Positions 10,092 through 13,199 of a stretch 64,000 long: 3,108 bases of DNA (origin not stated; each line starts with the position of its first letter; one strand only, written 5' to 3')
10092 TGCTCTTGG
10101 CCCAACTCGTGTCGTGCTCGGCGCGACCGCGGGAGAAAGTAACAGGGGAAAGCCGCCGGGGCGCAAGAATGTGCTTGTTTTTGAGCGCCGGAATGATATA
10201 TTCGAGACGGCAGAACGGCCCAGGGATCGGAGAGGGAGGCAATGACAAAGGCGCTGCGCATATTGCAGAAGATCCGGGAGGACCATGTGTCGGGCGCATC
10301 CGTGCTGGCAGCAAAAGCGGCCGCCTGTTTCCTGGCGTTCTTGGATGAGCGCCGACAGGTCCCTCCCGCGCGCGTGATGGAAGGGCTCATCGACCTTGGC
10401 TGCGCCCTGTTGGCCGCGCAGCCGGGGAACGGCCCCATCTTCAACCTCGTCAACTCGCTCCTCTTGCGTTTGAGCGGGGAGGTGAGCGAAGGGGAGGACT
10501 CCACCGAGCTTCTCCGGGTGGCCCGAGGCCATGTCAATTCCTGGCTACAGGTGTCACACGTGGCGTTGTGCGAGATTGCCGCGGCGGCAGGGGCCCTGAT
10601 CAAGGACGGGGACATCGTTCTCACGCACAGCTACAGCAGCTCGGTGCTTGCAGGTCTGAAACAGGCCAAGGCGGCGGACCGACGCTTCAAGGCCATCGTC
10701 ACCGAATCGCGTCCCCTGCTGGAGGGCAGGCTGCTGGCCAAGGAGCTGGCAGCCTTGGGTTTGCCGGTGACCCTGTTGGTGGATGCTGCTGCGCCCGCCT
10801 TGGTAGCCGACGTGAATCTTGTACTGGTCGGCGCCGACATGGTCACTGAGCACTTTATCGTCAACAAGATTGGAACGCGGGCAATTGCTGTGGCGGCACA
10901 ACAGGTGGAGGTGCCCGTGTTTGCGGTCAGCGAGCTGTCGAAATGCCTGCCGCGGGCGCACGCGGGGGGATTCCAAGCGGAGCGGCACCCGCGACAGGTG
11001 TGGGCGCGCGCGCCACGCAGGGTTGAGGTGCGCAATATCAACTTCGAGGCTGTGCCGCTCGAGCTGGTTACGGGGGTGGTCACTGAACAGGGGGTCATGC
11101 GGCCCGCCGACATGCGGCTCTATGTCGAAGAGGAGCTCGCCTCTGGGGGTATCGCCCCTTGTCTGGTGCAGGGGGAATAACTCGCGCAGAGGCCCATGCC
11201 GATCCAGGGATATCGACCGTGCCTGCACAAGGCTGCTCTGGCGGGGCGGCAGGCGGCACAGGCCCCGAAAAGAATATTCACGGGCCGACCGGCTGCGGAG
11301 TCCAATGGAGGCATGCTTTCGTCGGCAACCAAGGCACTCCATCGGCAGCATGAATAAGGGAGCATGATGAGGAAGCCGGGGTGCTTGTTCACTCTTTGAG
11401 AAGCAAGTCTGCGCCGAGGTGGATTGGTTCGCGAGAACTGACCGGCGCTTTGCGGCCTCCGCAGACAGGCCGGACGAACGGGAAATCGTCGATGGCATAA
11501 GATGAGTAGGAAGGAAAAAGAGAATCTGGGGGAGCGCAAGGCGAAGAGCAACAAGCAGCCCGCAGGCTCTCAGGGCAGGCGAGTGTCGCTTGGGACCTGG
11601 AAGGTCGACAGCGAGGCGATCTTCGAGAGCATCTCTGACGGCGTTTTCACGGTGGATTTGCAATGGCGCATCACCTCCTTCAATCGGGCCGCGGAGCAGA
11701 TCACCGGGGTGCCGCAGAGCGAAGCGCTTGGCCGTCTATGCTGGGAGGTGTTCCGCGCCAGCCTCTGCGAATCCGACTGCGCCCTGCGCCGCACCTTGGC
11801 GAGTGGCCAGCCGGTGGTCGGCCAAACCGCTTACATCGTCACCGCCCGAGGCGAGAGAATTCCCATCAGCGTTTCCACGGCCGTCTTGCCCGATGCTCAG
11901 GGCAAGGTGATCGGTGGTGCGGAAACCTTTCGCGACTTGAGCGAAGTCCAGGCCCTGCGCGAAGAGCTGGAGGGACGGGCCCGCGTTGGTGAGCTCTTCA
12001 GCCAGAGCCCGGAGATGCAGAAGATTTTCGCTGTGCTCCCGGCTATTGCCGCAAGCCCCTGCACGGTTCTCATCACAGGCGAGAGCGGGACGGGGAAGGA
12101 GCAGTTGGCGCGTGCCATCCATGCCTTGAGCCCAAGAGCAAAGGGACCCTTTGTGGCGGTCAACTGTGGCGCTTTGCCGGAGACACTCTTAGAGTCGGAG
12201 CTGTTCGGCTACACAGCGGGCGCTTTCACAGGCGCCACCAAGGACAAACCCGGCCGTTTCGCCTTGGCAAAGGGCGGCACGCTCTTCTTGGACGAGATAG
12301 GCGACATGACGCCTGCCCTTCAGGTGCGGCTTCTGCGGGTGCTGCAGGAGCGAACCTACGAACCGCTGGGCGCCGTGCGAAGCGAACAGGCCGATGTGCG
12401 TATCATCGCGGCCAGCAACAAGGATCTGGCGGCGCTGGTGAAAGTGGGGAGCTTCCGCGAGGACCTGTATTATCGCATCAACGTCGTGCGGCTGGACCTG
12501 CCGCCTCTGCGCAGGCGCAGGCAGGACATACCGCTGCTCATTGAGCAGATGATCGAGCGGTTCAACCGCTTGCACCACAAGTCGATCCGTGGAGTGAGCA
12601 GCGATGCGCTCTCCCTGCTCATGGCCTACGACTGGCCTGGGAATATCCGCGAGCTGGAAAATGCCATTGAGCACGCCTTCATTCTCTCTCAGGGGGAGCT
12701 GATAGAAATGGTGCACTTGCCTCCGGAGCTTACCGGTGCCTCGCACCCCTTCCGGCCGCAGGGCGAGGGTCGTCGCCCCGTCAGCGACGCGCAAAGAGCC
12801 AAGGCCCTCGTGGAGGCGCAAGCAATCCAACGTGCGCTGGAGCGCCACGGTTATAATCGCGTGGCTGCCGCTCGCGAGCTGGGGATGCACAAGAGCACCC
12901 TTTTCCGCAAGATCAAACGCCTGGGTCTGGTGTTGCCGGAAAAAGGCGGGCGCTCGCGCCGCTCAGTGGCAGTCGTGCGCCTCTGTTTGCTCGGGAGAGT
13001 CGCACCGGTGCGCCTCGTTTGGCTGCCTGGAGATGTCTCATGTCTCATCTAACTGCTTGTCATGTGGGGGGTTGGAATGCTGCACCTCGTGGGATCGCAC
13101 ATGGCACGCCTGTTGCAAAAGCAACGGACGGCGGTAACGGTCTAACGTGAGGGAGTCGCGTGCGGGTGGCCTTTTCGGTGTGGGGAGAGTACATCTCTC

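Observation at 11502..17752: Sigma-54 activator and consensus -24/-12 promoter driving a NifX-like/Zn-ribbon, DUF5320, ABC, ferritin-VIT, Mrp/NBP35 cluster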

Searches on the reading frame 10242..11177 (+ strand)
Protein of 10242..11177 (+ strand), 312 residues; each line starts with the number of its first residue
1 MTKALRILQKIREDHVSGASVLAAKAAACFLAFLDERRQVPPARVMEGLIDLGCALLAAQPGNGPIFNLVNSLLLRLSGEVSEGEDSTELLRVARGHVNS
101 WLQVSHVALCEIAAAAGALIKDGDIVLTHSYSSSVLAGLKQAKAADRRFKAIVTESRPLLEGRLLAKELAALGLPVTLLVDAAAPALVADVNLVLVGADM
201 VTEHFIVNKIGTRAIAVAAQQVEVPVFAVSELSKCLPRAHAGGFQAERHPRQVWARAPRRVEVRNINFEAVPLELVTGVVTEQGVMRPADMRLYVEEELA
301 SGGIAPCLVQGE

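Call 5: search_protein_families(library=pfam, proteins=[window:10242-11177:+], max_evalue=0.01)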
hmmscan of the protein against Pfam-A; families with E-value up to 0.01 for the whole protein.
window:10242-11177:+ (312 aa): 1 family
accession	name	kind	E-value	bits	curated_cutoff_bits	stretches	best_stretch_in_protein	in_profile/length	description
PF01008.23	IF-2B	-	2.5e-52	178.3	22.4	1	16-288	2-280/280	Initiation factor 2 subunit family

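Call 7: search_protein_families(library=ncbifam, proteins=[window:10242-11177:+], max_evalue=0.01)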
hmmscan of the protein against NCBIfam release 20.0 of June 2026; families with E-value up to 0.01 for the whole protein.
window:10242-11177:+ (312 aa): 8 families
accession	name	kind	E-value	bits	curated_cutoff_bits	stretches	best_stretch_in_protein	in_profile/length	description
NF006210.0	PRK08335.1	equivalog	1.7e-42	145.6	339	1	4-288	6-271/275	translation initiation factor IF-2B subunit alpha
TIGR00511.1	ribulose_e2b2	equivalog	3.6e-40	138.1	314.1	1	7-299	5-299/301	ribose 1,5-bisphosphate isomerase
TIGR00524.1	eIF-2B_rel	subfamily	2.8e-36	125.2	185.85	1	6-288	6-303/303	S-methyl-5-thioribose-1-phosphate isomerase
NF004326.0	PRK05720.1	subfamily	8.1e-29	100.5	271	1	5-290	41-344/358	s-methyl-5-thioribose-1-phosphate isomerase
NF004700.0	PRK06036.1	equivalog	1.7e-23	83.2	528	1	76-289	101-331/339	S-methyl-5-thioribose-1-phosphate isomerase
TIGR00512.1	salvage_mtnA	equivalog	1.7e-23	83.1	279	1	7-287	33-334/335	S-methyl-5-thioribose-1-phosphate isomerase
NF004994.0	PRK06372.1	equivalog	4.1e-17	62.4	249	1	125-290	89-250/253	translation initiation factor IF-2B subunit delta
NF004436.0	PRK05772.1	equivalog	1.4e-15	57.5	521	1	134-288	187-351/363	S-methyl-5-thioribose-1-phosphate isomerase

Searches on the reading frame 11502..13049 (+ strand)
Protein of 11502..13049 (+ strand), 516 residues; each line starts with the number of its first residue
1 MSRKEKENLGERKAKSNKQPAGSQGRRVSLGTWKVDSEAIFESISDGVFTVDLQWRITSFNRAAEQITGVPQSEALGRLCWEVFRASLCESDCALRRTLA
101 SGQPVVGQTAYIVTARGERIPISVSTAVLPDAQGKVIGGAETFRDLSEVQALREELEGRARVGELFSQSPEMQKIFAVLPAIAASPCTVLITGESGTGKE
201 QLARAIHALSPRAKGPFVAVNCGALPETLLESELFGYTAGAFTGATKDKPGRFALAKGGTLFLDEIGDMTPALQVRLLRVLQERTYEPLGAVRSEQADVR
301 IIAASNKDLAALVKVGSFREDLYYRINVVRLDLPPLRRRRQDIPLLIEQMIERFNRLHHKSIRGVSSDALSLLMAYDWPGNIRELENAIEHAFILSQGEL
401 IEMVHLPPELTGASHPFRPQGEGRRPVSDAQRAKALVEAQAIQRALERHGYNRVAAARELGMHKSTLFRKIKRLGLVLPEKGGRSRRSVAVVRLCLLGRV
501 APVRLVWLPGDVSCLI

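Call 5: search_protein_families(library=pfam, proteins=[window:11502-13049:+], max_evalue=0.01)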
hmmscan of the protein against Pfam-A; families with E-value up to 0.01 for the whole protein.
window:11502-13049:+ (516 aa): 14 families
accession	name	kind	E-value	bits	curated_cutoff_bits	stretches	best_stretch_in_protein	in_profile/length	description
PF00158.32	Sigma54_activat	-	5.7e-69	231.5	20.2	1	166-331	2-167/168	Sigma-54 interaction domain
PF25601.1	AAA_lid_14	-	1.4e-27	95.7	27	1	337-414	1-78/87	AAA+ ATPase lid domain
PF14532.12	Sigma54_activ_2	-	1e-23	84.6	25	1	167-336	2-138/138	Sigma-54 interaction domain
PF08448.16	PAS_4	-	2.2e-13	50.9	23.1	1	41-149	1-108/110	PAS fold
PF13426.13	PAS_9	-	6.4e-13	49.3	27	1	45-148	1-103/103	PAS domain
PF02954.25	HTH_8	-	1.1e-11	44.7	22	1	436-474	4-42/42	Bacterial regulatory protein, Fis family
PF00989.32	PAS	-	6e-10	39.6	22.6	1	38-139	4-106/113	PAS fold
PF07728.20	AAA_5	-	1.2e-09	38.8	22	1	189-307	2-123/139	AAA domain (dynein-related subfamily)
PF13188.13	PAS_8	-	4.8e-09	36.2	21.8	1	38-89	4-55/65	PAS domain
PF01078.27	Mg_chelatase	-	3.2e-05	23.8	20.3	0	243-273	92-122/207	Magnesium chelatase, subunit ChlI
PF13191.12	AAA_16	-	0.00026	22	32.6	1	165-283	2-122/167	AAA ATPase domain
PF00004.35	AAA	-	0.00034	21.5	21.2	1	189-307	1-110/131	ATPase family associated with various cellular activities (AAA)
PF18024.7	HTH_50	-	0.0011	19.1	27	1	437-476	11-49/50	Helix-turn-helix domain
PF13384.12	HTH_23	-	0.0039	17.4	24.6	0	435-473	4-40/50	Homeodomain-like domain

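Call 7: search_protein_families(library=ncbifam, proteins=[window:11502-13049:+], max_evalue=0.01)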
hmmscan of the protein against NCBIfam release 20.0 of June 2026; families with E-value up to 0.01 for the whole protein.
window:11502-13049:+ (516 aa): 38 families (the best 25 are shown)
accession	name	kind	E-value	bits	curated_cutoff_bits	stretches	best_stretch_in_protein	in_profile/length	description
NF041552.1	TF_PrdR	equivalog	1.8e-108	363.3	795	1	36-473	135-575/577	sigma-54 dependent transcriptional regulator PrdR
NF008469.0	PRK11361.1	equivalog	8.1e-104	347.9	714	1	147-475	127-455/461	acetoacetate metabolism transcriptional regulator AtoC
TIGR01817.1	nifA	equivalog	8.3e-102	341.6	528.85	1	161-407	194-439/534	nif-specific transcriptional activator NifA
TIGR02915.1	PEP_resp_reg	equivalog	1.2e-95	321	502.6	1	152-476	129-444/445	PEP-CTERM-box response regulator transcription factor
TIGR01818.1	ntrC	equivalog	2e-95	320.3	558.6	1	157-473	128-462/463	nitrogen regulation protein NR(I)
NF007689.0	PRK10365.1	equivalog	1.2e-94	317.7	760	1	165-473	141-441/441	sigma-54-dependent response regulator transcription factor ZraR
NF038308.1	RNA_repair_RtcR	equivalog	7.6e-94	315.4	650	1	159-458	176-495/530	RNA repair transcriptional activator RtcR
NF003451.0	PRK05022.1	equivalog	2.5e-93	313.5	476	1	157-476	184-510/512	nitric oxide reductase transcriptional regulator NorR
TIGR02329.1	propionate_PrpR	equivalog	1.1e-88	298.1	499.2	1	149-472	198-525/526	propionate catabolism operon regulatory protein PrpR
NF050807.1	TransRegFlbDCaul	equivalog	4.2e-84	283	750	1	164-473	119-437/454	sigma-54-dependent transcriptional regulator FlbD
NF011695.0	PRK15115.1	equivalog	5e-84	282.6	763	1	161-403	133-375/445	two-component system response regulator GlrR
NF041906.1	V4R_TF_MobR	exception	9.9e-84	281.8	999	1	167-473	236-543/544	phenol degradation transcriptional regulator MobR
NF011953.0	PRK15424.1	equivalog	1.4e-81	274.8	703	1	150-473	206-533/538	propionate catabolism operon regulatory protein PrpR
NF011958.0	PRK15429.1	equivalog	4.6e-81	273.4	830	1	147-476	362-686/692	formate hydrogenlyase transcriptional activator FlhA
NF041946.1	LuxO_transreg_Vib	equivalog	1.6e-80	271.2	800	1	157-473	127-459/463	quorum-sensing sigma-54 dependent transcriptional regulator LuxO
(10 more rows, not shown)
